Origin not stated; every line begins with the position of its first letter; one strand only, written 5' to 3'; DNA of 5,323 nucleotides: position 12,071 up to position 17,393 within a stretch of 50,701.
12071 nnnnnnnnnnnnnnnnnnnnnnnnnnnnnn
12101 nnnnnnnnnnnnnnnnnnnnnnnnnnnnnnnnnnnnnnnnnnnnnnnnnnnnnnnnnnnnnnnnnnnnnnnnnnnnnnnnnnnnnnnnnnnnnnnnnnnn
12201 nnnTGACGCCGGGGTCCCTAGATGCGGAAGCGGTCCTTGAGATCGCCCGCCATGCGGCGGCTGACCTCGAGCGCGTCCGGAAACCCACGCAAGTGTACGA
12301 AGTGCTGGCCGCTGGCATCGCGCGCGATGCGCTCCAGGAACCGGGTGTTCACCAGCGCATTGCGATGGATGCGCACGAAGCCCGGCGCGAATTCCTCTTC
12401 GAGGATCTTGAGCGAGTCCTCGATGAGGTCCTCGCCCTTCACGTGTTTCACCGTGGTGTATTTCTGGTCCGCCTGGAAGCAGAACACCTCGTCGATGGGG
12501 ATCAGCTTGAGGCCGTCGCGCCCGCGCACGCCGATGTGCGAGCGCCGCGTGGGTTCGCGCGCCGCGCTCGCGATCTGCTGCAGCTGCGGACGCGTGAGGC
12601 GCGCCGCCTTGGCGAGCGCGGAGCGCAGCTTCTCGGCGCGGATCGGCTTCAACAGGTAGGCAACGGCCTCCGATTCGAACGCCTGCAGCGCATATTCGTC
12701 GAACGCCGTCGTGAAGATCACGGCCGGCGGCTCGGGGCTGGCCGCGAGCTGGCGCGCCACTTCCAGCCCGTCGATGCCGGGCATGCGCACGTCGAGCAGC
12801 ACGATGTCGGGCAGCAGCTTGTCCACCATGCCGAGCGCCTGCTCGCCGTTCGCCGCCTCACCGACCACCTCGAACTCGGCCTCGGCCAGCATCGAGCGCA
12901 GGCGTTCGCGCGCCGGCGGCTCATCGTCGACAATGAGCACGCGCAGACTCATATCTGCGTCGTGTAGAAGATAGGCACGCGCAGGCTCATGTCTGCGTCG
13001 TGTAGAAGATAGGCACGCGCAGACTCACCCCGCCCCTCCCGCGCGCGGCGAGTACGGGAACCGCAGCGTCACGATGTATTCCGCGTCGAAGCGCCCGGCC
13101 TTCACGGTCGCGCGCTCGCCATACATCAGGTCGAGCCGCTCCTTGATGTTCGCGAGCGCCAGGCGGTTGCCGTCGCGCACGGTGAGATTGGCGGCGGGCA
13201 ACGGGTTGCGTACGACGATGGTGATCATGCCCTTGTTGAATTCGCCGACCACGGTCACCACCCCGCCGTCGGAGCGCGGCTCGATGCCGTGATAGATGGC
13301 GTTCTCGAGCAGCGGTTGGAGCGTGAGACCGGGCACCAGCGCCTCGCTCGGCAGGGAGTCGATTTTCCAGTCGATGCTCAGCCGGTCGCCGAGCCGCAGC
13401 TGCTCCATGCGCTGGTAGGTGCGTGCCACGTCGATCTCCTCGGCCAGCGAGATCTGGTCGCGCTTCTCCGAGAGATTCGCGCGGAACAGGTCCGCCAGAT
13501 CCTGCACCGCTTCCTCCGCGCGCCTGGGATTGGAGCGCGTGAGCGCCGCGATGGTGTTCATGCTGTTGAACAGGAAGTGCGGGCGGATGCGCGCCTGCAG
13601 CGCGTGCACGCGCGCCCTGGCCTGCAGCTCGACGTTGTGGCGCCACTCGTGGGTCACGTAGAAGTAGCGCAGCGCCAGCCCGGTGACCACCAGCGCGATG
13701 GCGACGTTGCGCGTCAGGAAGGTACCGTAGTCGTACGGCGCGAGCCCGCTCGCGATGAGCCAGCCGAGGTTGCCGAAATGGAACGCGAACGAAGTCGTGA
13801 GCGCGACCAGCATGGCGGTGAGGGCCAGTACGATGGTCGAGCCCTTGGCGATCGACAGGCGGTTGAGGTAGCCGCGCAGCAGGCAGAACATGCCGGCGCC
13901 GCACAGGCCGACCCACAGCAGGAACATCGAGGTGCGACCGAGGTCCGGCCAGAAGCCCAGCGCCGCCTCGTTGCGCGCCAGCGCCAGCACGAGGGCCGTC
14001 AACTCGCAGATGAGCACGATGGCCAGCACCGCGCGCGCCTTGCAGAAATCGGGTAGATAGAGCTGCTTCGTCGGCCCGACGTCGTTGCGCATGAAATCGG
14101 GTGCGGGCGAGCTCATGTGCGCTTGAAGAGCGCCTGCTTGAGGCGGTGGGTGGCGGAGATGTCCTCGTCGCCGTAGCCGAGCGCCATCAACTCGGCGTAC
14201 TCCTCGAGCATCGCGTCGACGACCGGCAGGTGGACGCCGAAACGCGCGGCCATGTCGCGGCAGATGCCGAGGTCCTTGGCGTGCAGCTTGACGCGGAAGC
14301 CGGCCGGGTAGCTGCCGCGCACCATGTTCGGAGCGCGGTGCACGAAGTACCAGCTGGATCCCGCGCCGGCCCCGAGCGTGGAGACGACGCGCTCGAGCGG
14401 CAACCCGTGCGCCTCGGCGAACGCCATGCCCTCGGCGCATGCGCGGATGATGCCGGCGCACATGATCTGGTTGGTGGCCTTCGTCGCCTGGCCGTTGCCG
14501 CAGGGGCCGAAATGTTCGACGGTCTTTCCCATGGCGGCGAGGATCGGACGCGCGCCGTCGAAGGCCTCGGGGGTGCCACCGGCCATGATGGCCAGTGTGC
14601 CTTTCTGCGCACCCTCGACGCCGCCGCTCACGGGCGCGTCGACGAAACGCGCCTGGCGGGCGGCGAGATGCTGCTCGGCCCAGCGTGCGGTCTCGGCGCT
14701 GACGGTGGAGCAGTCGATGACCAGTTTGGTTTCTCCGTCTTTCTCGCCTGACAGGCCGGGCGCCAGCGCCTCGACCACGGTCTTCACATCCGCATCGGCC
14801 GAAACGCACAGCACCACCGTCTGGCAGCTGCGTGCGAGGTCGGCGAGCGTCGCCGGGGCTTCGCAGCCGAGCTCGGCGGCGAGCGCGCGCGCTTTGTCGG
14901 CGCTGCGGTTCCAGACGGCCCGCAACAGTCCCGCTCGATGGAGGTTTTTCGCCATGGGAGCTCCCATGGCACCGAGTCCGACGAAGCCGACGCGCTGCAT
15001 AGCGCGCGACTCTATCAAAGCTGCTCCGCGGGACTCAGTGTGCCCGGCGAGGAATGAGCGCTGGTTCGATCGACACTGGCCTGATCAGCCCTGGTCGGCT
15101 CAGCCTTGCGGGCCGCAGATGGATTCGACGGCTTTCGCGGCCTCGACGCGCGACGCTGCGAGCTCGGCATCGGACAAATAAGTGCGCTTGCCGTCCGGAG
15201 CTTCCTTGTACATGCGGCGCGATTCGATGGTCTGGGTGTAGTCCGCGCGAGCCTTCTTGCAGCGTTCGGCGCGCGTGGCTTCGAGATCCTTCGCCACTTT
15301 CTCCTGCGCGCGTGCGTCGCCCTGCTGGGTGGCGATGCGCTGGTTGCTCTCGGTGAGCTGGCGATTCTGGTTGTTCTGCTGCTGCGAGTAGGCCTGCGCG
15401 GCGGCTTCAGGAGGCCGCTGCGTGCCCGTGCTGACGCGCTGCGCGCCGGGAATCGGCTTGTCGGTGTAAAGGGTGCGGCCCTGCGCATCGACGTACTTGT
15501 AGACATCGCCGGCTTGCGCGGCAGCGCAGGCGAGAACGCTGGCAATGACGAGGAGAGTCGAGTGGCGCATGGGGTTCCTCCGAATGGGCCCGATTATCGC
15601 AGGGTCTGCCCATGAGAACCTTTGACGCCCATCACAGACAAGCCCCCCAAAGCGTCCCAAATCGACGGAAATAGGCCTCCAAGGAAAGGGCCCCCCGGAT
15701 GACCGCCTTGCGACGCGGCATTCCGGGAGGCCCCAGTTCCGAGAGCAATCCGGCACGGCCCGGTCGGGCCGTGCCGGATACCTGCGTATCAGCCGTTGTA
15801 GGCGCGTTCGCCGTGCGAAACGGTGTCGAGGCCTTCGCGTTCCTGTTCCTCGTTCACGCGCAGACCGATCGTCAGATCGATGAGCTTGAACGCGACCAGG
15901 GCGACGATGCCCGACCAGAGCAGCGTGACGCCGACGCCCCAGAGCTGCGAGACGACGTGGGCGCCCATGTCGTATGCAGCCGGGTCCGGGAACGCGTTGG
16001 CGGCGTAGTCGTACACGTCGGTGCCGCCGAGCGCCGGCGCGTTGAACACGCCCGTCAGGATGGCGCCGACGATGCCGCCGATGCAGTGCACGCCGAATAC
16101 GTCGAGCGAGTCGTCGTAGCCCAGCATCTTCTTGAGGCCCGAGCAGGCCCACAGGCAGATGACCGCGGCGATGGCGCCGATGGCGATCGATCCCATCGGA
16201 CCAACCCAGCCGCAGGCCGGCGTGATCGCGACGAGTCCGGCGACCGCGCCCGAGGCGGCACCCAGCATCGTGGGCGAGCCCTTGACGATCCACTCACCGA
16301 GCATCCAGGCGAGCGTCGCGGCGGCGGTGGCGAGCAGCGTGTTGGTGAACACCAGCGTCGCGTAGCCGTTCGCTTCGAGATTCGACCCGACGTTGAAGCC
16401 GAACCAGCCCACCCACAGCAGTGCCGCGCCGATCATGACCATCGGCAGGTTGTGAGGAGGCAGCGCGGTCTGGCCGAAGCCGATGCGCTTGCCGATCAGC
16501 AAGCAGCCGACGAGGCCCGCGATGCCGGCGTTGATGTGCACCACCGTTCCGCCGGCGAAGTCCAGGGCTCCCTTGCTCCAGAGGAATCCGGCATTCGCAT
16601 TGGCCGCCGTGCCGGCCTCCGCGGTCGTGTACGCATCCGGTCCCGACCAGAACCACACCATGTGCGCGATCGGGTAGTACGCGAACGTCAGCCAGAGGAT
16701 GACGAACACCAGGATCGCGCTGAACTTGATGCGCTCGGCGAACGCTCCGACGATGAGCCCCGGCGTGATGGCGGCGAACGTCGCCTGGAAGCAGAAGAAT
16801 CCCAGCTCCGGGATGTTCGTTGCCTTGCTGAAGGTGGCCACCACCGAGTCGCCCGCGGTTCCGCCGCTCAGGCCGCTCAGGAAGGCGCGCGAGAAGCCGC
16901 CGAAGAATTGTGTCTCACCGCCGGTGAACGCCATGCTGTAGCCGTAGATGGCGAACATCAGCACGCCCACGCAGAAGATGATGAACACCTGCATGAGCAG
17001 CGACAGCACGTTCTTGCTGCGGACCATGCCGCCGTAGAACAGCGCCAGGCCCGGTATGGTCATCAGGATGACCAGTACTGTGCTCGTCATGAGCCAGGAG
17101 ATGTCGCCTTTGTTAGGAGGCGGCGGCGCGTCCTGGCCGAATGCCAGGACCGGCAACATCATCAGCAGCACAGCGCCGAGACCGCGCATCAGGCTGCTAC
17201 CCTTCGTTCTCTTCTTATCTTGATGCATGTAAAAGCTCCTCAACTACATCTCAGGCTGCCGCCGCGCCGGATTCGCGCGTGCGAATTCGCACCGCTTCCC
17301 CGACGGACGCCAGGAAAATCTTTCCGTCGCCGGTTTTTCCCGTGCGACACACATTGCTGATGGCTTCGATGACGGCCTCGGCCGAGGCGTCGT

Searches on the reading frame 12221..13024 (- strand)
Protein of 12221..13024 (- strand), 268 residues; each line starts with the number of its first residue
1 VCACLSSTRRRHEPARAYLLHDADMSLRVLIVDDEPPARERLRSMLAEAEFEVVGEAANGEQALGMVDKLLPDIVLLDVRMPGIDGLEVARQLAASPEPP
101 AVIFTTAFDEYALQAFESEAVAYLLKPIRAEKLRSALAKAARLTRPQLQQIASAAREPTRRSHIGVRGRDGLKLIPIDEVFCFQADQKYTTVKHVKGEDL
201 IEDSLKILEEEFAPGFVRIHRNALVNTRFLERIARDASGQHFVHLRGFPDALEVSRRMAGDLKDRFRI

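Call 60: search_protein_families(library=pfam, proteins=[window:12221-13024:-], max_evalue=0.00001)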
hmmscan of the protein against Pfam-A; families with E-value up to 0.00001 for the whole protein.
window:12221-13024:- (268 aa): 2 families
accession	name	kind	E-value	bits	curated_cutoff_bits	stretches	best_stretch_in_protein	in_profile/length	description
PF00072.30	Response_reg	-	1.8e-28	99.4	30.2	1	29-137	1-110/111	Response regulator receiver domain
PF04397.21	LytTR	-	7.7e-18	65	22.6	1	171-265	2-96/98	LytTr DNA-binding domain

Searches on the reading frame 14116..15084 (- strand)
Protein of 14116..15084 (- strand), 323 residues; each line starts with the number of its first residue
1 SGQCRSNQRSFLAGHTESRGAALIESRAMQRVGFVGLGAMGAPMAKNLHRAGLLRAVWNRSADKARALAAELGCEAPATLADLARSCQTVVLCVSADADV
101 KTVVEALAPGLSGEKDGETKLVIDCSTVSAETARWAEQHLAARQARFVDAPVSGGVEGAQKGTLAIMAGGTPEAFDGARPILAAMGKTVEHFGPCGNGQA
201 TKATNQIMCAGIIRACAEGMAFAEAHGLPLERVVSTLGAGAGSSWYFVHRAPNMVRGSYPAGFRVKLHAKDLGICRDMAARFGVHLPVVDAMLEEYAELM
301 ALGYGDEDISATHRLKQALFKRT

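Call 60: search_protein_families(library=pfam, proteins=[window:14116-15084:-], max_evalue=0.00001)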
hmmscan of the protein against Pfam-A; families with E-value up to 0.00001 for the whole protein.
window:14116-15084:- (323 aa): 6 families
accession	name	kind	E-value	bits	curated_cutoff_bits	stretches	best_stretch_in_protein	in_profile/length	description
PF03446.21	NAD_binding_2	-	3.8e-45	154.2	21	1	31-192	1-159/161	NAD binding domain of 6-phosphogluconate dehydrogenase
PF14833.11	NAD_binding_11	-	1.2e-29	103.4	30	1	196-314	1-120/122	NAD-binding of NADP-dependent 3-hydroxyisobutyrate dehydrogenase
PF03807.23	F420_oxidored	-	1.5e-09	38.8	21.6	1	31-126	1-92/94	NADP oxidoreductase coenzyme F420-dependent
PF02826.25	2-Hacid_dh_C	-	1e-06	28.7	25.1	1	13-105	20-110/178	D-isomer specific 2-hydroxyacid dehydrogenase, NAD binding domain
PF01488.26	Shikimate_DH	-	1.6e-06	28.7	24.3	1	26-106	9-92/138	Shikimate / quinate 5-dehydrogenase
PF02153.23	PDH_N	-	2.5e-06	27.5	26.5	1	44-161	1-114/154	Prephenate dehydrogenase, nucleotide-binding domain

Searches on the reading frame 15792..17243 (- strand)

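Call 61: search_protein_families(library=pfam, proteins=[window:15792-17243:-], max_evalue=0.00001)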
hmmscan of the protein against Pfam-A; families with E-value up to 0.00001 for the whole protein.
window:15792-17243:- (484 aa): 1 family
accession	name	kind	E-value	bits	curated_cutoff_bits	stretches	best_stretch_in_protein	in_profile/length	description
PF00909.26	Ammonium_transp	-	3.9e-117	391.8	23.2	1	50-482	2-399/399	Ammonium Transporter Family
